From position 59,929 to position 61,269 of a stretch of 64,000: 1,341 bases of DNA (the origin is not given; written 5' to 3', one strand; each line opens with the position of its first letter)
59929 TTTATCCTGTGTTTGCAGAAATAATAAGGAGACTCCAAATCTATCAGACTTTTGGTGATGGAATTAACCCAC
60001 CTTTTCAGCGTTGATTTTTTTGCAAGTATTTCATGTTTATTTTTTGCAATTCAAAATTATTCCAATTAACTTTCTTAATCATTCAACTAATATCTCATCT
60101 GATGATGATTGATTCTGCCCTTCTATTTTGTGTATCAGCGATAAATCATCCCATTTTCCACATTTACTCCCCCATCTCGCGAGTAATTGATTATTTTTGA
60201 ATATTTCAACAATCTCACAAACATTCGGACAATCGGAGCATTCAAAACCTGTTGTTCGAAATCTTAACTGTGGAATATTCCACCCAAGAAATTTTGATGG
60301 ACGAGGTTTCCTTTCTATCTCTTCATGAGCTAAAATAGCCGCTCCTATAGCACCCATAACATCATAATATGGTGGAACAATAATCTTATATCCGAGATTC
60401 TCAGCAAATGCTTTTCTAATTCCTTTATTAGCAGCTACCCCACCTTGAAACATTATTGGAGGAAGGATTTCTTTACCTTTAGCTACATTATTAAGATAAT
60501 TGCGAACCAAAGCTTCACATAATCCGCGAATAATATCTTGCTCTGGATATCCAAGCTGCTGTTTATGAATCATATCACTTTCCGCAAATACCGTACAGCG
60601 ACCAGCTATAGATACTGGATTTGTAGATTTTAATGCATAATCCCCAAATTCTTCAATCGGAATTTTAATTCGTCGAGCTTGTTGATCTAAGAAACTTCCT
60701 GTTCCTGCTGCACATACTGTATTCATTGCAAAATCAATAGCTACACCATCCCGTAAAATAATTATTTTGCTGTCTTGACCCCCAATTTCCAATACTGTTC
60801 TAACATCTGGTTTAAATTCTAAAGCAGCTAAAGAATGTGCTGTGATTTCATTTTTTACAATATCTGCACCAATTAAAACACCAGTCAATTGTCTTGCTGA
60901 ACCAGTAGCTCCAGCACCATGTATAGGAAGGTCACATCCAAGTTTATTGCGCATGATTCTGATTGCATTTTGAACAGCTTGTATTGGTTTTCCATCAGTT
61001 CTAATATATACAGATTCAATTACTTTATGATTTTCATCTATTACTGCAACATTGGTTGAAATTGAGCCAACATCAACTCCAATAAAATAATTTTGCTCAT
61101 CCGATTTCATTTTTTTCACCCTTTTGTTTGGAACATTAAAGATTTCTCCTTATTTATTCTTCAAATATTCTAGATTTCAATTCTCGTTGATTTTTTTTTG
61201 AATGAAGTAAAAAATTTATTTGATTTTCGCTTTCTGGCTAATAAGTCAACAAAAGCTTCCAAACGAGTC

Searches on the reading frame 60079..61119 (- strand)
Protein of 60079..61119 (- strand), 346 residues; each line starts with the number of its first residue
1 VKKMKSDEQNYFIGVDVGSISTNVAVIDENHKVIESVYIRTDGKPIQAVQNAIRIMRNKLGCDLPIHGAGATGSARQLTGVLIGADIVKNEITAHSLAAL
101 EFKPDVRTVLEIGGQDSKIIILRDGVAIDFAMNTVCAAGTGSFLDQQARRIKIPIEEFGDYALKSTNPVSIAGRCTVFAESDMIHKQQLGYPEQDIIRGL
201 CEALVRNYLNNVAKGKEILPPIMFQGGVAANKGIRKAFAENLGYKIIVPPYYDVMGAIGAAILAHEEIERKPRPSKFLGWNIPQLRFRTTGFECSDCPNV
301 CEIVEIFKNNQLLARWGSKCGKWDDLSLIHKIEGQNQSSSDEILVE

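Call 50: search_protein_families(library=pfam, proteins=[window:60079-61119:-], max_evalue=0.001)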
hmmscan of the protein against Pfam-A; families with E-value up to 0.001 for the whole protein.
window:60079-61119:- (346 aa): 2 families
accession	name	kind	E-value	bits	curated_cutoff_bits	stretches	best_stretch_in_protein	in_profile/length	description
PF01869.26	BcrAD_BadFG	-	6.9e-50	170.5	31.5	1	13-264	1-271/271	BadF/BadG/BcrA/BcrD ATPase family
PF02782.22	FGGY_C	-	9.6e-06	25.9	27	1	197-264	124-194/198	FGGY family of carbohydrate kinases, C-terminal domain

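Call 54: find_encoding_contigs(protein=window:60079-61119:-, flank=10000, max_places=3)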
Protein window:60079-61119:- (346 aa): no gene with exactly this product is on record in the collection.
